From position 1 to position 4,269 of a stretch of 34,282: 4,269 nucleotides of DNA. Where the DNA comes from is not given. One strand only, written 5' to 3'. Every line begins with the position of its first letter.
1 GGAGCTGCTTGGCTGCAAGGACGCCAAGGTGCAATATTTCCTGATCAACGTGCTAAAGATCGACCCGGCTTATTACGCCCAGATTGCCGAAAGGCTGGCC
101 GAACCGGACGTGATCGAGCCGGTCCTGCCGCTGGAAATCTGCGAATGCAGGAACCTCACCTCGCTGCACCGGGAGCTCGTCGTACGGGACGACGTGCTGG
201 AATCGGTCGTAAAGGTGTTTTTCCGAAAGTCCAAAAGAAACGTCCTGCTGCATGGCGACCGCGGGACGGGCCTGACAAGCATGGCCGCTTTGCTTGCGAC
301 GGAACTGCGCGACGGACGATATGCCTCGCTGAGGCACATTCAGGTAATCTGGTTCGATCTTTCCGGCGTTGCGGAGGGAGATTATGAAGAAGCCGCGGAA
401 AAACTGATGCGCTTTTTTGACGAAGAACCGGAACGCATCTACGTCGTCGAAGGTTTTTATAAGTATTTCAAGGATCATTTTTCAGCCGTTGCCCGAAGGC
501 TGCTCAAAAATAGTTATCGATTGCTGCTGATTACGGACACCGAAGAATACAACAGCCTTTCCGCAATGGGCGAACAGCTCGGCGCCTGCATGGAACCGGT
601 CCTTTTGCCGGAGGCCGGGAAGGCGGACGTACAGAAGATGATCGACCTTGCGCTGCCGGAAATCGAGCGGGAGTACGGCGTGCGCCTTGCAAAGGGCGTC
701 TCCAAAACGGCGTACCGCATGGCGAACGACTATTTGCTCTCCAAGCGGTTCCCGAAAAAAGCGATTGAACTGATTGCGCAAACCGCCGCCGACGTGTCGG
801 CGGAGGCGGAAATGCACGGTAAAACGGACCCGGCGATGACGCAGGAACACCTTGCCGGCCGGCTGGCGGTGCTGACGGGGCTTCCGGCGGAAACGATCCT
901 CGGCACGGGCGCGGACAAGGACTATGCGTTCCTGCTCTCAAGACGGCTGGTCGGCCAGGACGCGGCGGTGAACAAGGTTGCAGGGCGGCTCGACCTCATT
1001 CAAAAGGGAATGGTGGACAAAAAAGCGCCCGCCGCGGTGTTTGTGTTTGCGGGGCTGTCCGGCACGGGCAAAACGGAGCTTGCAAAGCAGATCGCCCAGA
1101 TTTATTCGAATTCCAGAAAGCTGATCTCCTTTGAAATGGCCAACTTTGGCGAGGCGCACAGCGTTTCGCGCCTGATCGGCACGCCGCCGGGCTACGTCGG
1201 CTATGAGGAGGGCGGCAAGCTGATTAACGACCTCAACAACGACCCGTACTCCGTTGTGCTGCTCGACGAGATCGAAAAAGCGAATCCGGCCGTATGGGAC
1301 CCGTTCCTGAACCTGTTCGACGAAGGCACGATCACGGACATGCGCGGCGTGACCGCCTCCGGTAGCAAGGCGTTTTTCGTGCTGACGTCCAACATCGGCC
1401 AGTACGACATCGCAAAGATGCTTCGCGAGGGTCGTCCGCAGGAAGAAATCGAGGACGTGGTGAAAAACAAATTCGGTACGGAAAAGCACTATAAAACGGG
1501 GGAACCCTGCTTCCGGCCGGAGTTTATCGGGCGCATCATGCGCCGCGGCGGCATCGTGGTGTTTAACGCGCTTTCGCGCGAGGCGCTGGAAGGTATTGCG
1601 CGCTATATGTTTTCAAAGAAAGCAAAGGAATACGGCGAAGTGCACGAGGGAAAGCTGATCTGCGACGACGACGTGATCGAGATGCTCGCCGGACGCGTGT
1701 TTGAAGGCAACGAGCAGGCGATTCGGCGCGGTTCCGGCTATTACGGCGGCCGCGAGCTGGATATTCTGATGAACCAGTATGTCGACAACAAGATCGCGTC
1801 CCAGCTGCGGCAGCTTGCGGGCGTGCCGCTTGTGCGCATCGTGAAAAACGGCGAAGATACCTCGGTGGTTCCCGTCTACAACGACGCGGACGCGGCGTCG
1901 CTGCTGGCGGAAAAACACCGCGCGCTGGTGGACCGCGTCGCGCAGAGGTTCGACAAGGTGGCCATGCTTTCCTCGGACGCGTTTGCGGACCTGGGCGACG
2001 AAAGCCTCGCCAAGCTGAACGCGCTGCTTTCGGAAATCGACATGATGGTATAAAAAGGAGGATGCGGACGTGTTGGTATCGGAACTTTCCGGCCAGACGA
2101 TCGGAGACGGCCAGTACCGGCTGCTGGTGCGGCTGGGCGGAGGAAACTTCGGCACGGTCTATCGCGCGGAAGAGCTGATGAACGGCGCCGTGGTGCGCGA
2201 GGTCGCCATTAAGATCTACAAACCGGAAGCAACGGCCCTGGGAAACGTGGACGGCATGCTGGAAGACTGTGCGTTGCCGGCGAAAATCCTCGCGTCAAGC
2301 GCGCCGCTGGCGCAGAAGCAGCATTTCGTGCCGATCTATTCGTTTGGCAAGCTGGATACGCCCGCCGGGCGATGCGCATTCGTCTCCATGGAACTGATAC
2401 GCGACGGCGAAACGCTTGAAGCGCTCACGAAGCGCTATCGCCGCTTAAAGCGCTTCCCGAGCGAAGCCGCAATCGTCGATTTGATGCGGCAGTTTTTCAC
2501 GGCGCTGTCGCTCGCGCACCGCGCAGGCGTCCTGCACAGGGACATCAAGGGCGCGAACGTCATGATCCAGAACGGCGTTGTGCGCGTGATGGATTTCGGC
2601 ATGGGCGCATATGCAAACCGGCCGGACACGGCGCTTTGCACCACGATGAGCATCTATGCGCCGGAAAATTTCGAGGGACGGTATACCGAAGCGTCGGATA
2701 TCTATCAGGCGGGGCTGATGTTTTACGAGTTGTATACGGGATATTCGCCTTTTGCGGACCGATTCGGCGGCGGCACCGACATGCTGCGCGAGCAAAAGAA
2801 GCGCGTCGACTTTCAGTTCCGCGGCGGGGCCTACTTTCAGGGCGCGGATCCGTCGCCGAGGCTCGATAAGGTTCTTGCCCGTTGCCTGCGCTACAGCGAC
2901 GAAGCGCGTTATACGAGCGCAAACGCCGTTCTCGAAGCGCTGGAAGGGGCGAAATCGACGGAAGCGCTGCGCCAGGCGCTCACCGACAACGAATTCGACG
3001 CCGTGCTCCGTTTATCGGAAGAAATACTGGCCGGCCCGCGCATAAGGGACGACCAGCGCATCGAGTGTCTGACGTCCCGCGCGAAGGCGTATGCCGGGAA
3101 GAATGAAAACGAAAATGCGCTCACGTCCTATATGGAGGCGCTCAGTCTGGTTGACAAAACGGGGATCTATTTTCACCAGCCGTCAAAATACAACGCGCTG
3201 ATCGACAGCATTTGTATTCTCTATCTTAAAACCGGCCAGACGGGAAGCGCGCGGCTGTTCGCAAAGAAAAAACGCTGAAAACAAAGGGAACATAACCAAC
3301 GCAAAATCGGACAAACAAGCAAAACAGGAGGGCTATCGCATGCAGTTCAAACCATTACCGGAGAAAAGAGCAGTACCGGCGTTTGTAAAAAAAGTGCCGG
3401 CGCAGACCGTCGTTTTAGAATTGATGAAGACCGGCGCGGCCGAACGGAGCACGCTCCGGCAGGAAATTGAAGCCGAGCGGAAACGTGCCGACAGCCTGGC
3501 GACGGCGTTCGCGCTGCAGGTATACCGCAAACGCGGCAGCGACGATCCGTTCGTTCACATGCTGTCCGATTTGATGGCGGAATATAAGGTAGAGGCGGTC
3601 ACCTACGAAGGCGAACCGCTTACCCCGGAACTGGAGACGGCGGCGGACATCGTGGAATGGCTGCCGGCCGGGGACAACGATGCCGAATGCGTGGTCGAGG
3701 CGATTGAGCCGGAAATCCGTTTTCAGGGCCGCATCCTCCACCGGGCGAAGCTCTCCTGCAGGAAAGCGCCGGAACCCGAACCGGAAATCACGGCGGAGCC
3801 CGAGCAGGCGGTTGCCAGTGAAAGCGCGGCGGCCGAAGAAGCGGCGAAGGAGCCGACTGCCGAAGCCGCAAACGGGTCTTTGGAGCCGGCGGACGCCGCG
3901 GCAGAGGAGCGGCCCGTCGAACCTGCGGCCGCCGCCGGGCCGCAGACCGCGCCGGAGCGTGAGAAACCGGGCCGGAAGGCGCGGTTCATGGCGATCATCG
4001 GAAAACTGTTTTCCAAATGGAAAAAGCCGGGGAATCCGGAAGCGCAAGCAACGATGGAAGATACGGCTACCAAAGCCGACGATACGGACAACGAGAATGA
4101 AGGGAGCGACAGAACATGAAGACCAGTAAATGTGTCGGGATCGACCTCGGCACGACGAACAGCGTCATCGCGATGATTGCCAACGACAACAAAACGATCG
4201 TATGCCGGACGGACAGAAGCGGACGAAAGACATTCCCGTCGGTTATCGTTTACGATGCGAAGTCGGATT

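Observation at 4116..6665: Hsp70 with intact ATPase motifs but the allosteric interdomain linker replaced by a ~115-aa insert, plus a ~240-aa C-terminal extension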

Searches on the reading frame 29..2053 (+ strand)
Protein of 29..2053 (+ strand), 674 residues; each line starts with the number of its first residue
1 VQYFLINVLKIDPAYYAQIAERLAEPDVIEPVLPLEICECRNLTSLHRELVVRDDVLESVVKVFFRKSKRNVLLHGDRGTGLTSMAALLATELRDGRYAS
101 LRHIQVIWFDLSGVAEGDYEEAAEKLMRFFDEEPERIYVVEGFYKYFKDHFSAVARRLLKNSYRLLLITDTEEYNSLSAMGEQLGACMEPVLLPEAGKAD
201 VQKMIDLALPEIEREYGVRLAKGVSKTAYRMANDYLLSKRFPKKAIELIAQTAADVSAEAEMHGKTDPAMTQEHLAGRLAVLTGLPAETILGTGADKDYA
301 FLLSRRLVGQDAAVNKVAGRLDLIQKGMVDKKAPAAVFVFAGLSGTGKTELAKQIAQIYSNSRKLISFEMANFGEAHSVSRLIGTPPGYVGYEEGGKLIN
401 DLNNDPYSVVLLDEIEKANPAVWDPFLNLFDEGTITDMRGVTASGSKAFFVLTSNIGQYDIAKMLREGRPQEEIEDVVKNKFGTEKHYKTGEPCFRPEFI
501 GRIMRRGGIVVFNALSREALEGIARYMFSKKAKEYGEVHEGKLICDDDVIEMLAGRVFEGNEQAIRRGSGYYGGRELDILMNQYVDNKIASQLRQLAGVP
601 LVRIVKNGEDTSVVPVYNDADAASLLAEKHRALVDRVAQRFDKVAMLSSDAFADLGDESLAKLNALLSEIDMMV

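Call 4: search_protein_families(library=pfam, proteins=[window:29-2053:+], max_evalue=0.01)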
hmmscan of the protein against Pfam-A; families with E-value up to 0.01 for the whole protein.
window:29-2053:+ (674 aa): 16 families
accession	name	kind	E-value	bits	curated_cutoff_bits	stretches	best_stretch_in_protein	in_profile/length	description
PF07724.20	AAA_2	-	2.4e-41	142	27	1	334-504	2-164/166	AAA domain (Cdc48 subfamily)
PF00004.35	AAA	-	1.9e-10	41.7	21.2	1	339-474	2-127/131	ATPase family associated with various cellular activities (AAA)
PF07728.20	AAA_5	-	5.3e-09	36.6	22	1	339-454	3-113/139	AAA domain (dynein-related subfamily)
PF13191.12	AAA_16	-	2.1e-07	32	32.6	1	50-105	2-62/167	AAA ATPase domain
PF00158.32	Sigma54_activat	-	6e-07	29.7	20.2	1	335-446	23-133/168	Sigma-54 interaction domain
PF13401.12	AAA_22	-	6.9e-07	30.1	27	0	337-431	7-109/130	AAA domain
PF17871.7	AAA_lid_9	-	1.8e-05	25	22.8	1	202-263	6-67/104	AAA lid domain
PF20720.3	nSTAND3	-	0.00025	21.2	27.2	0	67-99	15-47/155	Novel STAND NTPase 3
PF05729.18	NACHT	-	0.00034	20.9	26.7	0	71-170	2-88/167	NACHT domain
PF13173.12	AAA_14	-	0.00049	20.5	27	0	337-451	4-103/129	AAA domain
PF06068.19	TIP49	-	0.00056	19.6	23.8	0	300-363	19-78/347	TIP49 P-loop domain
PF05673.19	DUF815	-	0.00069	19.3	23.8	0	25-107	12-88/249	Protein of unknown function (DUF815)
PF13604.12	AAA_30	-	0.0029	17.8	27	0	334-362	17-45/191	AAA domain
PF12775.13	AAA_7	-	0.0037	17.3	25.8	0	66-100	30-64/181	P-loop containing dynein motor region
PF07726.17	AAA_3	-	0.009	16.3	27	0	341-454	5-109/131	ATPase family associated with various cellular activities (AAA)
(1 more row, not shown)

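Call 6: search_protein_families(library=ncbifam, proteins=[window:29-2053:+], max_evalue=0.01)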
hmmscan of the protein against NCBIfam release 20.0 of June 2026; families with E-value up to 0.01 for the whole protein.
window:29-2053:+ (674 aa): 19 families
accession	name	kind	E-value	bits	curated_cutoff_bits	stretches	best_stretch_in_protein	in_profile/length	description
TIGR03345.1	VI_ClpV1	equivalog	4.9e-66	223.6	884.95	1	272-593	531-835/852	type VI secretion system ATPase TssH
TIGR03346.1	chaperone_ClpB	equivalog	1.6e-65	222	1232.1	1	270-593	528-830/853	ATP-dependent chaperone ClpB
TIGR02639.1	ClpA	equivalog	6.6e-65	219.7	993.15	1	50-561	187-697/734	ATP-dependent Clp protease ATP-binding subunit ClpA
NF033606.1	heat_AAA_ClpK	exception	6.9e-56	189.7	1900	1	271-535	577-836/949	heat shock survival AAA family ATPase ClpK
NF008118.0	PRK10865.1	equivalog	1.5e-51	175.3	1417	1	251-614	512-854/857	ATP-dependent chaperone ClpB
NF033607.0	disagg_AAA_ClpG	exception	1.7e-49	168.6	1900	1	272-590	557-858/932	AAA family protein disaggregase ClpG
NF008263.0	PRK11034.1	equivalog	1.7e-47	161.8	1350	1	50-520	188-658/758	ATP-dependent Clp protease ATP-binding subunit ClpA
TIGR02397.1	dnaX_nterm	equivalog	4.5e-05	22.9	250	0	329-358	30-59/355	DNA polymerase III subunit gamma/tau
NF003229.0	PRK04195.1-5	equivalog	0.00022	20.1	280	0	67-93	42-68/413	replication factor C large subunit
TIGR02928.1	TIGR02928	subfamily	0.00072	18.5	181.3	0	306-360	16-65/366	orc1/cdc6 family replication initiation protein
NF005304.0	PRK06835.1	equivalog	0.00099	18.3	215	0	59-96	174-210/330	ATP-binding protein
NF005115.0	PRK06547.1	equivalog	0.0013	18.2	173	0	335-366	15-45/172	hypothetical protein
NF011523.0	PRK14962.1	equivalog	0.0023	16.8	576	0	328-358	29-59/474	DNA polymerase III subunits gamma and tau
NF047784.1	MadB_ATPase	equivalog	0.0028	16.9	475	0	340-367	38-63/298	MadB family AAA-type ATPase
NF001679.0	PRK00440.1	equivalog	0.0032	16.6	303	0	49-98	19-68/322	replication factor C small subunit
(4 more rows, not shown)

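Call 7: search_protein_families(library=padloc, proteins=[window:29-2053:+], max_evalue=0.01)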
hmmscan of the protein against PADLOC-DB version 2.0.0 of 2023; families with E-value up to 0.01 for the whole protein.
window:29-2053:+ (674 aa): 13 families
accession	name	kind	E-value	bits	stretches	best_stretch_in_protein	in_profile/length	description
PDLC04606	PDC-M37B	-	8.5e-30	102.2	1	340-464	179-302/390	-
PDLC04605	PDC-M37B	-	6e-27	92.9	1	337-463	307-431/518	-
PDLC03838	DolB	-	9e-21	72.5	1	303-458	137-280/375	-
PDLC00914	TRIP13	-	3.4e-05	21.5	0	332-362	70-98/302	TRIP13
PDLC04476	PDC-M16A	-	5.9e-05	19.6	1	335-366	25-56/691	-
PDLC00915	TRIP13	-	0.00067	17.2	0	337-416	65-143/302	TRIP13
PDLC02196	IetA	-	0.0011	16.4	0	336-357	123-144/374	-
PDLC04232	IetA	-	0.0024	15.3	0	58-94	105-141/330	-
PDLC02195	IetA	-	0.0025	15.2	0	335-357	137-159/395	-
PDLC04140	mad8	-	0.003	15.1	0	337-358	29-50/314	mads_8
PDLC02350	AbiO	-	0.0063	13.3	0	333-429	191-280/468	AbiO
PDLC02372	Nhi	-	0.0079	12.9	0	325-428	191-285/470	-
PDLC04475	PDC-M16A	-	0.0093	12.5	0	335-375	31-70/721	-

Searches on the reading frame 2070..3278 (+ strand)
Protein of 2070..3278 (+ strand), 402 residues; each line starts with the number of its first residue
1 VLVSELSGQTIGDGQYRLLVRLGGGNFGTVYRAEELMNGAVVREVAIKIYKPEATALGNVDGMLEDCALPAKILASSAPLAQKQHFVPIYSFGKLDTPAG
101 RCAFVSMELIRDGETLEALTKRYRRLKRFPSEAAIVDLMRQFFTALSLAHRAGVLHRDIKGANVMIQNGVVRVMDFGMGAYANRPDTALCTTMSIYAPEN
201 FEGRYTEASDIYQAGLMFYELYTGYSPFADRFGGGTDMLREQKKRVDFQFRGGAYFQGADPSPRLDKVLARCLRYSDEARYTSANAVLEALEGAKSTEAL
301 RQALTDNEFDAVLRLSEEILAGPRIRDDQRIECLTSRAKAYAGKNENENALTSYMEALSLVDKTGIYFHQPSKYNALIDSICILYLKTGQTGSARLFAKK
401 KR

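Call 4: search_protein_families(library=pfam, proteins=[window:2070-3278:+], max_evalue=0.01)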
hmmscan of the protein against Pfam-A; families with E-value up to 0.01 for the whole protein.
window:2070-3278:+ (402 aa): 3 families
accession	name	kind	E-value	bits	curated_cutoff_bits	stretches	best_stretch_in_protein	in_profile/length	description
PF00069.31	Pkinase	-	1.2e-28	100.7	31.7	1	16-286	1-257/263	Protein kinase domain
PF07714.23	PK_Tyr_Ser-Thr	-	1.4e-18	67.6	23.1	1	20-282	5-250/258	Protein tyrosine and serine/threonine kinase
PF01636.29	APH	-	0.00022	21.5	23.2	1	95-181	110-199/239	Phosphotransferase enzyme family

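Call 7: search_protein_families(library=padloc, proteins=[window:2070-3278:+], max_evalue=0.01)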
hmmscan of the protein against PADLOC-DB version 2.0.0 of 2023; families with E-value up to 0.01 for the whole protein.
window:2070-3278:+ (402 aa): 33 families (the best 25 are shown)
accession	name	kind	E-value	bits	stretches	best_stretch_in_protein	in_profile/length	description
PDLC04053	PD-T4-6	-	1.6e-42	144.1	1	13-303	8-280/311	-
PDLC04042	PD-T4-6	-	2e-38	130.7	1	13-302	8-280/292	-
PDLC04138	mad6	-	2.9e-36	123.6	1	11-291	48-311/659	mads_6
PDLC04061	PD-T4-6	-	2.6e-35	120.9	1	7-297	9-286/510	-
PDLC04041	PD-T4-6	-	6.5e-32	109.3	1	14-322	28-319/443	-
PDLC04039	PD-T4-6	-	2.5e-30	103.9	1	7-338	9-311/458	-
PDLC04060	PD-T4-6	-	9.5e-30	101.9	1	13-332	7-305/486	-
PDLC04054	PD-T4-6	-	4.1e-29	100.1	1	7-297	4-276/347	-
PDLC04043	PD-T4-6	-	4.9e-28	96.4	1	11-314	12-295/452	-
PDLC04057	PD-T4-6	-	3.9e-26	90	1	8-349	3-319/443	-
PDLC04047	PD-T4-6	-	5.1e-26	89.5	1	14-231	10-215/327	-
PDLC04052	PD-T4-6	-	6.3e-26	89.6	1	16-296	11-278/496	-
PDLC04040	PD-T4-6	-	5.2e-23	79.6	1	99-313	74-285/547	-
PDLC04048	PD-T4-6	-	1e-22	79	1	13-229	9-213/354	-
PDLC04055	PD-T4-6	-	1.1e-21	75.3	1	14-310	70-351/496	-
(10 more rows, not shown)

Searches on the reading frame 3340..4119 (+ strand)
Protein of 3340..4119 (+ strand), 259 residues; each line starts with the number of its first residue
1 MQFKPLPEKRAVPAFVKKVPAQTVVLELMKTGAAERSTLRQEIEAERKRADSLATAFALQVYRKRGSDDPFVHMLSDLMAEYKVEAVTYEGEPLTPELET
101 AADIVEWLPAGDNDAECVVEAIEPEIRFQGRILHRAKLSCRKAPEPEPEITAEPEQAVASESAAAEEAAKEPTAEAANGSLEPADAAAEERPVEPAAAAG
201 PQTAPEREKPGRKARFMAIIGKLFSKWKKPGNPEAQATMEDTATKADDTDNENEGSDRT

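Call 4: search_protein_families(library=pfam, proteins=[window:3340-4119:+], max_evalue=0.01)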
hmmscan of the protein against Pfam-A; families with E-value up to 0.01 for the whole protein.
window:3340-4119:+ (259 aa): 0 families

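Call 6: search_protein_families(library=ncbifam, proteins=[window:3340-4119:+], max_evalue=0.01)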
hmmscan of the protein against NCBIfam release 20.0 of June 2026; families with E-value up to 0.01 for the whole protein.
window:3340-4119:+ (259 aa): 1 family
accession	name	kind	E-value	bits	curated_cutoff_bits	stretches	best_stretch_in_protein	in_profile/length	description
NF010749.0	PRK14151.1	equivalog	7.7e-05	22.4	231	1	73-150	109-184/188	nucleotide exchange factor GrpE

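Call 7: search_protein_families(library=padloc, proteins=[window:3340-4119:+], max_evalue=0.01)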
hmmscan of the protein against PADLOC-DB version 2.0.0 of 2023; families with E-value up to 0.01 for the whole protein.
window:3340-4119:+ (259 aa): 0 families

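Call 26: search_protein_families(library=pfam, proteins=[window:3340-4119:+], max_evalue=10)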
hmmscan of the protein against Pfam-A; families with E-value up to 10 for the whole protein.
window:3340-4119:+ (259 aa): 2 families
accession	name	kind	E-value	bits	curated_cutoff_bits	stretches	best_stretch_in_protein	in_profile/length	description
PF00875.24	DNA_photolyase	-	0.014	15.8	26.6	2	71-110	76-115/164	DNA photolyase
PF22485.1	DUF6987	-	0.029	14.6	26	1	84-168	21-104/200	Domain of unknown function (DUF6987)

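Call 58: search_solved_structures(query=A5, max_evalue=1, show_alignments=1)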
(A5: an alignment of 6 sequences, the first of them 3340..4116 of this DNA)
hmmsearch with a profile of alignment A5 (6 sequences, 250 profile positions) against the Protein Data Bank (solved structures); distinct sequences matched with E-value up to 1: 1.
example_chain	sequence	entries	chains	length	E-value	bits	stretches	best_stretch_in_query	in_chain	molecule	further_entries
6foc_G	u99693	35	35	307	0.83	12.7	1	22-81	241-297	ATP synthase gamma chain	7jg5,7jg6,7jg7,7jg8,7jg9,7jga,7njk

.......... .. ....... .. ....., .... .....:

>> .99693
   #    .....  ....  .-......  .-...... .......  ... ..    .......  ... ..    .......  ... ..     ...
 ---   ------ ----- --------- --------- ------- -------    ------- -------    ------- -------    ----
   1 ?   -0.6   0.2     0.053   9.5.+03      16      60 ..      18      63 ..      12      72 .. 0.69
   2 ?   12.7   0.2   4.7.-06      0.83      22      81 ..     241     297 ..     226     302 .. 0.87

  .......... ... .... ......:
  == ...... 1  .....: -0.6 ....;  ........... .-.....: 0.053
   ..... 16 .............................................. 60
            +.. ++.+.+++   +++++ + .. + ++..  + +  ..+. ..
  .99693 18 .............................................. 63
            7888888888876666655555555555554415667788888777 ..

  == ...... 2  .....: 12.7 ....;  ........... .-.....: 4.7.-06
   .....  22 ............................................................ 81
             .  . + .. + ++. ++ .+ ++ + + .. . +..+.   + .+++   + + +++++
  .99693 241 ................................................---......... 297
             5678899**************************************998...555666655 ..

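Call 59: search_protein_families(library=ncbifam, alignment_id=A5, max_evalue=0.05)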
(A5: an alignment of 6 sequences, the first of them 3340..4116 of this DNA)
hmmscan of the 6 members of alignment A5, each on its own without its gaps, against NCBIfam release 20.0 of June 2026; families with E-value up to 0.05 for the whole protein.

A. member 1, window:3340-4116:+ (259 aa): 1 family
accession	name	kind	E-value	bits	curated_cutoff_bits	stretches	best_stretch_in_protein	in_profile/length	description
NF010749.0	PRK14151.1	equivalog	7.7e-05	22.4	231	1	73-150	109-184/188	nucleotide exchange factor GrpE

B. families by the number of members that match (of 6 scanned): 2 families
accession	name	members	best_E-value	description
NF010749.0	PRK14151.1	2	7.7e-05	nucleotide exchange factor GrpE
NF006731.0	PRK09262.1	1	0.041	4-carboxy-4-hydroxy-2-oxoadipate aldolase/oxaloacetate decarboxylase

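Call 60: search_protein_families(library=pfam, alignment_id=A5, max_evalue=1)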
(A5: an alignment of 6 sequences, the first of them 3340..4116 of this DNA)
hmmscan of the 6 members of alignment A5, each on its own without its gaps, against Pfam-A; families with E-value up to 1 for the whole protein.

A. member 1, window:3340-4116:+ (259 aa): 2 families
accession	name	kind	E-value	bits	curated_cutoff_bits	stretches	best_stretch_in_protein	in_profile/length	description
PF00875.24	DNA_photolyase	-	0.014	15.8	26.6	0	71-110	76-115/164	DNA photolyase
PF22485.1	DUF6987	-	0.029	14.6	26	1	84-168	21-104/200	Domain of unknown function (DUF6987)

B. families by the number of members that match (of 6 scanned): 3 families
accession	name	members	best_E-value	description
PF00875.24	DNA_photolyase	2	0.014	DNA photolyase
PF22485.1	DUF6987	1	0.029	Domain of unknown function (DUF6987)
PF03683.19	UPF0175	1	0.057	Uncharacterised protein family (UPF0175)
